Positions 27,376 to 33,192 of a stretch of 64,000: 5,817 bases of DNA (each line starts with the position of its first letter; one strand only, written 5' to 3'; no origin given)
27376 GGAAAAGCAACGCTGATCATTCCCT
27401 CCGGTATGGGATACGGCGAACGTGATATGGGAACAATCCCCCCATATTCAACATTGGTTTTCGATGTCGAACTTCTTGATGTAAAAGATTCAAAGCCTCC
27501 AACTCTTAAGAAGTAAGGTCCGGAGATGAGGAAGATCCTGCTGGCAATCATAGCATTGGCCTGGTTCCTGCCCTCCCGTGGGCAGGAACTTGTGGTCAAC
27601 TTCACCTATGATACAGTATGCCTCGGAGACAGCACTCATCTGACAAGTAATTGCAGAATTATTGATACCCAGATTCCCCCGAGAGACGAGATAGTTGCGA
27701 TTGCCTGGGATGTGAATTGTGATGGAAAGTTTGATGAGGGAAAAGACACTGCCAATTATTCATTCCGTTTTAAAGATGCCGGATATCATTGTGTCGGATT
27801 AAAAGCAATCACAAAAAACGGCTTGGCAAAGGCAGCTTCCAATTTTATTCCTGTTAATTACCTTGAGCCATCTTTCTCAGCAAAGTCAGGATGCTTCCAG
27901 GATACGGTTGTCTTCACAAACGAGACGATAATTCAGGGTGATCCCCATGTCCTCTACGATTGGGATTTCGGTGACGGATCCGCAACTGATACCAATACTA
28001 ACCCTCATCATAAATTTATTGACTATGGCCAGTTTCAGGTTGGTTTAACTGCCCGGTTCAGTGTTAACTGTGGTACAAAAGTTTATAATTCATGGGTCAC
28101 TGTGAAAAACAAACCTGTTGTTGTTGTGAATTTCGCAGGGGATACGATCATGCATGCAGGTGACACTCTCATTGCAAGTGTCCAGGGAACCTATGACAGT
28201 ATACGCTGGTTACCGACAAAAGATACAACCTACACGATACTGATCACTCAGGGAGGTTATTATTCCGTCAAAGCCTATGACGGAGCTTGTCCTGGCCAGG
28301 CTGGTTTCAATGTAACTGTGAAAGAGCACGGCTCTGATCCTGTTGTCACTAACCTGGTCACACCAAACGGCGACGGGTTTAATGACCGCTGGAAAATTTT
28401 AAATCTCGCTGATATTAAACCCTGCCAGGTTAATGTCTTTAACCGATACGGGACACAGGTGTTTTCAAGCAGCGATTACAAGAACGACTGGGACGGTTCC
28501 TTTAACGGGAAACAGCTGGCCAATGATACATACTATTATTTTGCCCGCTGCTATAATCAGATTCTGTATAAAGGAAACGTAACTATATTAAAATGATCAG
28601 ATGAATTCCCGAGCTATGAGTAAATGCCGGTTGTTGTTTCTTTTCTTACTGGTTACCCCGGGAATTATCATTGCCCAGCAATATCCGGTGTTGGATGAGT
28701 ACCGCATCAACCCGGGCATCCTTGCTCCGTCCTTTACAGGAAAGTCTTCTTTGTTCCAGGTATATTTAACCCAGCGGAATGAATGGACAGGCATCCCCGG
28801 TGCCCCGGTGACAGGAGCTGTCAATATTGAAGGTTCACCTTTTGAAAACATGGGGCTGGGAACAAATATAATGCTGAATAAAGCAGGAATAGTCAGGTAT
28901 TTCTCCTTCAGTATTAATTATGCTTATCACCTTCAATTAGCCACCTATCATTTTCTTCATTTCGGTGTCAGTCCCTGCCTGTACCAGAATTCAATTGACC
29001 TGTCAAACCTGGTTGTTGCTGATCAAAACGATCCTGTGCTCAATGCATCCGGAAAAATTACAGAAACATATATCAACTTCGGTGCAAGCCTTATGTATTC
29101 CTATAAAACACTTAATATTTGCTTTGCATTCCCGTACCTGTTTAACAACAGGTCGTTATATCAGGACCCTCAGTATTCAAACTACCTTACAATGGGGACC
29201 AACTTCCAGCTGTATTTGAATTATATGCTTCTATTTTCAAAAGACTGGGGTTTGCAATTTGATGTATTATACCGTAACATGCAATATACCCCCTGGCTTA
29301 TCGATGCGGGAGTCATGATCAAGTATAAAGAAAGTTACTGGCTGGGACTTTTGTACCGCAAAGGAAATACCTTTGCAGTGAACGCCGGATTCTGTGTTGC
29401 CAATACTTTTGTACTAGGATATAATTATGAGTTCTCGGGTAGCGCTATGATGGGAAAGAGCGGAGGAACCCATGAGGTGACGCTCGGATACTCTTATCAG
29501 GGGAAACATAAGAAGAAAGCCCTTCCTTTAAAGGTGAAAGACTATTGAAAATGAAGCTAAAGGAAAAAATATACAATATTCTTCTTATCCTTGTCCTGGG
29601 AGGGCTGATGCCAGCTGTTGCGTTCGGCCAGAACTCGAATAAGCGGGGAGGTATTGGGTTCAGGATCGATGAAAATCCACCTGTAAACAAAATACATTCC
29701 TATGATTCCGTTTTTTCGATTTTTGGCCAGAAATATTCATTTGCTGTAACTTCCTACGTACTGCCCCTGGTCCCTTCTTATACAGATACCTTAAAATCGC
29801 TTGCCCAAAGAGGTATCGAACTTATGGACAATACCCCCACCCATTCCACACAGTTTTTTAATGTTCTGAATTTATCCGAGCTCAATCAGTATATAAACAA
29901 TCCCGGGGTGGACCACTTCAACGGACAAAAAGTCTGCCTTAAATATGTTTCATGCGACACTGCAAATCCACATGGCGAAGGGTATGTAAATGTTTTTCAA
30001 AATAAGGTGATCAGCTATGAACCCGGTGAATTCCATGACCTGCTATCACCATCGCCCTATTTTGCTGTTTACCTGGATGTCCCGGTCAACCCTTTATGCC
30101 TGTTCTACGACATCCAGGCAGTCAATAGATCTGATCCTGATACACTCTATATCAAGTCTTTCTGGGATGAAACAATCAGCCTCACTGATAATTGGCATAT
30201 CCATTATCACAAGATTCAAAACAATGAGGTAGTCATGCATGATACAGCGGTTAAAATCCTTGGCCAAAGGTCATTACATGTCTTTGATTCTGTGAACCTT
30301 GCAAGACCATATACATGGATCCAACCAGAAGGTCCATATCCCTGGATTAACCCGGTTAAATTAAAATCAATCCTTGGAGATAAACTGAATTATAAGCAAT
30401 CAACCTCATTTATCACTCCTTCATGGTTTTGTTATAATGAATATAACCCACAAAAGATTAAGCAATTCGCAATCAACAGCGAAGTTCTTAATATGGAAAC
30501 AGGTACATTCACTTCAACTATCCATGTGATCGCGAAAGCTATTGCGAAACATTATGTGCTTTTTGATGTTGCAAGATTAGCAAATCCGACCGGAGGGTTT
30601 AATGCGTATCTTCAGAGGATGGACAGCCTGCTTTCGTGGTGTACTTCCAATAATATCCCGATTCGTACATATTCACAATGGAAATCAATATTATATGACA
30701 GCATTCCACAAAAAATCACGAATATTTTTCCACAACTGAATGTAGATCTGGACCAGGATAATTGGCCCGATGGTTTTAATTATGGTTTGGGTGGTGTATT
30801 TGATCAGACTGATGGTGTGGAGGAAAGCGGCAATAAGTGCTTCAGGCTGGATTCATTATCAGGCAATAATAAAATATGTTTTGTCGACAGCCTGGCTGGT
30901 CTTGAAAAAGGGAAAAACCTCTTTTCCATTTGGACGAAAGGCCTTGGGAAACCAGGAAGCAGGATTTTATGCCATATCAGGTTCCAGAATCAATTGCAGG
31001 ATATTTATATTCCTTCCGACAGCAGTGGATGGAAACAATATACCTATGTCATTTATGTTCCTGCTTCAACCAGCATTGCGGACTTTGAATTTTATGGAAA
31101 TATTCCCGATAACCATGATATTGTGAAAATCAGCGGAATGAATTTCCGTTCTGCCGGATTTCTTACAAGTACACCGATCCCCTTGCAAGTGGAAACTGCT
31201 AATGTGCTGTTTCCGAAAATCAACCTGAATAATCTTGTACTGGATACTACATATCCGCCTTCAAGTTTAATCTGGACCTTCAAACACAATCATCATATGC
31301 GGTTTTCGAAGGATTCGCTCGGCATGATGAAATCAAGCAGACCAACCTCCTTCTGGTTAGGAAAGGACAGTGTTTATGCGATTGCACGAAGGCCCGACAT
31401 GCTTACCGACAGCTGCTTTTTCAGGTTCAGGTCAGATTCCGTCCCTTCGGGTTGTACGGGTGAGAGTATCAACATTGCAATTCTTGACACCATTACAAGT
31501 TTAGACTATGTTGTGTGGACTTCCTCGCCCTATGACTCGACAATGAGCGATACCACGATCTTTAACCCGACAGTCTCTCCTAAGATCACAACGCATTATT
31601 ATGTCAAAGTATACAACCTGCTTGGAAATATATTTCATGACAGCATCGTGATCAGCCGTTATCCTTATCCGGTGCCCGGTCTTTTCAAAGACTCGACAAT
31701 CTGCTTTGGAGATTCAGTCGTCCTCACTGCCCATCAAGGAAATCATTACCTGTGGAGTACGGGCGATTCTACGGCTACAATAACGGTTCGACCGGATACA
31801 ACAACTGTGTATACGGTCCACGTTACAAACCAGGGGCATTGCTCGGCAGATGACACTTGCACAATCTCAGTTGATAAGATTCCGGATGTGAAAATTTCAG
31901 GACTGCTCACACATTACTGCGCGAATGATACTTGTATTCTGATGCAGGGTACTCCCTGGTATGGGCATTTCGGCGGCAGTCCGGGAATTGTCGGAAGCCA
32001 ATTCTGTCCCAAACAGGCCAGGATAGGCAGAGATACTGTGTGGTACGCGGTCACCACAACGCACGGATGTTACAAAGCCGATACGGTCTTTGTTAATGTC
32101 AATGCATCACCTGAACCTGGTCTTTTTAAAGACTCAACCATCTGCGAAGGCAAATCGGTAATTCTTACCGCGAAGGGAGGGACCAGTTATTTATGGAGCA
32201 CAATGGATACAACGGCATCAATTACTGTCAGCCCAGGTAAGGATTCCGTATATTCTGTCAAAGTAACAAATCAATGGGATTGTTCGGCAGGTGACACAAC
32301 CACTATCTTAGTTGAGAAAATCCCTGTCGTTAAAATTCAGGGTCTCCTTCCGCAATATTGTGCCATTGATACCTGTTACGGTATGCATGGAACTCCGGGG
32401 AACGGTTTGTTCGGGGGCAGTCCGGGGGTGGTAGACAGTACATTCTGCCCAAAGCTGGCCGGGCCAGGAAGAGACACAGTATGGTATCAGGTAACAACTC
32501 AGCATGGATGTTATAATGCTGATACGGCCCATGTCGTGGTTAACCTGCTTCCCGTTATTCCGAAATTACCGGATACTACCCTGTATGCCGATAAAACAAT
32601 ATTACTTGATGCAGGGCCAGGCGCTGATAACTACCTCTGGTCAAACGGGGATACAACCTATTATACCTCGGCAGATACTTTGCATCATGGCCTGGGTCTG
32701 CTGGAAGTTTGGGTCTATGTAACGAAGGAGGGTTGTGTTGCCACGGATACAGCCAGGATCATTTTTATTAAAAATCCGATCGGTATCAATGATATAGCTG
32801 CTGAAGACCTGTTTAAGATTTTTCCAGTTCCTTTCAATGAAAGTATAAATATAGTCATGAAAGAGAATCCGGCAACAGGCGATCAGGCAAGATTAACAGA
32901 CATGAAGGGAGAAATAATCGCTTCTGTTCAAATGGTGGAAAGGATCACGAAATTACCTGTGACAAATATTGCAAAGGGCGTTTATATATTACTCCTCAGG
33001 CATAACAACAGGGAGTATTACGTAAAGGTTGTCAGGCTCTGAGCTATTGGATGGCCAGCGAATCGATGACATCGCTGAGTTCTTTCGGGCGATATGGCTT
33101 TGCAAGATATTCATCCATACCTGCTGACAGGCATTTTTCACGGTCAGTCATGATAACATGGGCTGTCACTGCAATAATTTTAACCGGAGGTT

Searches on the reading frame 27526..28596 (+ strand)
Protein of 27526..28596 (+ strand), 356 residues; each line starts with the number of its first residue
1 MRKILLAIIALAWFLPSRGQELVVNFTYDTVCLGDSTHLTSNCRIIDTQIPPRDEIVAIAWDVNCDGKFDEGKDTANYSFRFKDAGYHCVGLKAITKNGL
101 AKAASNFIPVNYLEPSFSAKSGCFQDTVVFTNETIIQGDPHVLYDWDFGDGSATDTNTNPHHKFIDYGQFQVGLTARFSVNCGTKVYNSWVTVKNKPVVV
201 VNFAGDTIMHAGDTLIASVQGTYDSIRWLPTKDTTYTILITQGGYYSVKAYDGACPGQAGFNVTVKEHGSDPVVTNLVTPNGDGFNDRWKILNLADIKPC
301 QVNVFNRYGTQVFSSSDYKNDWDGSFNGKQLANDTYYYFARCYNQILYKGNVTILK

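Call 25: search_protein_families(library=pfam, proteins=[window:27526-28596:+], max_evalue=0.001)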
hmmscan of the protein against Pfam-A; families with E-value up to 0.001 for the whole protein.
window:27526-28596:+ (356 aa): 3 families
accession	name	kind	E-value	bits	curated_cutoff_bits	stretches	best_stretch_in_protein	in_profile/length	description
PF13585.12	CHU_C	-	1.4e-19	70.4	27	1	274-342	3-72/86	CHU_C Type IX secretion signal domain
PF00801.26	PKD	-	1.1e-11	45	23.5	1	125-177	14-66/80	PKD domain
PF18911.6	PKD_4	-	1.4e-11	44.7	27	1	122-184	14-76/85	PKD domain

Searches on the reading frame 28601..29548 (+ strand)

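Call 25: search_protein_families(library=pfam, proteins=[window:28601-29548:+], max_evalue=0.001)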
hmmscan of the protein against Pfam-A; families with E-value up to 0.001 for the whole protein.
window:28601-29548:+ (315 aa): 1 family
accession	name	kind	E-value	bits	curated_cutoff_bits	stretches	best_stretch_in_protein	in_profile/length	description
PF11751.14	PorP_SprF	-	1.1e-50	173.2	22.3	1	25-297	3-273/273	Type IX secretion system membrane protein PorP/SprF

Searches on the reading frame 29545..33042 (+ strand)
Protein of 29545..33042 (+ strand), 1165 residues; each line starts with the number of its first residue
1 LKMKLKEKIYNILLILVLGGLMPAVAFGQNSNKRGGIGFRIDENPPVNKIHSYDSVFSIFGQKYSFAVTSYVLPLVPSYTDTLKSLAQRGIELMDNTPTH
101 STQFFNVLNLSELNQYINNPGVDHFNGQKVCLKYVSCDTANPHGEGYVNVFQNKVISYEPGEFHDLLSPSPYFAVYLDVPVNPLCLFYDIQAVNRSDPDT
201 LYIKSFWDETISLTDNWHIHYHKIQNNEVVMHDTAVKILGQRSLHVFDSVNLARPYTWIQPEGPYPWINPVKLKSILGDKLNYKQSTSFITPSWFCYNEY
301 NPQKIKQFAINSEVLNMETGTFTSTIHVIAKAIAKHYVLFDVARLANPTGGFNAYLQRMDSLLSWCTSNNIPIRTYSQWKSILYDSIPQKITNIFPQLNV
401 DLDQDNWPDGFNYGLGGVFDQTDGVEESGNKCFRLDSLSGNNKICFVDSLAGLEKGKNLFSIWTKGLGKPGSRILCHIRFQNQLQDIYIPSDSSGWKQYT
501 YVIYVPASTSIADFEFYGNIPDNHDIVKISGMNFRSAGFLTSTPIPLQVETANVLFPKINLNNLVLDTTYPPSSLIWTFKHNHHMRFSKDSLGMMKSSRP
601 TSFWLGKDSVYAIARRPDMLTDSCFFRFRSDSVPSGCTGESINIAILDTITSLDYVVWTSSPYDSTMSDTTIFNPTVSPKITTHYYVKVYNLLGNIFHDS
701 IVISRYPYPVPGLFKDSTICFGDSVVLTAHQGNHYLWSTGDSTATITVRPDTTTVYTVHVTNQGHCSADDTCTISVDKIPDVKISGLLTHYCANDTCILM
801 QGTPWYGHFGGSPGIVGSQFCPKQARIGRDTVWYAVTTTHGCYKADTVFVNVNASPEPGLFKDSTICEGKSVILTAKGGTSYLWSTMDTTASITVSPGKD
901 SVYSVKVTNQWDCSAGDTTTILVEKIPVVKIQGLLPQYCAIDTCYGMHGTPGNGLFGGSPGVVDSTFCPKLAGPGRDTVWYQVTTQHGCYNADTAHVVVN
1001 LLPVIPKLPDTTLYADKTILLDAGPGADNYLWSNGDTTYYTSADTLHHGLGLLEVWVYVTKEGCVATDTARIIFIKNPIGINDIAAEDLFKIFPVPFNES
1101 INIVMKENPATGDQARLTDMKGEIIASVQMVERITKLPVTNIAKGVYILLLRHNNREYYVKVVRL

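Call 25: search_protein_families(library=pfam, proteins=[window:29545-33042:+], max_evalue=0.001)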
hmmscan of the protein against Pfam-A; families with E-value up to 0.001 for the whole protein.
window:29545-33042:+ (1165 aa): 1 family
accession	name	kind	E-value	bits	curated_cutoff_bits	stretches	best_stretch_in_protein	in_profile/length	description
PF18962.6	Por_Secre_tail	-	1.3e-07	32.2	27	1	1092-1162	1-73/75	Secretion system C-terminal sorting domain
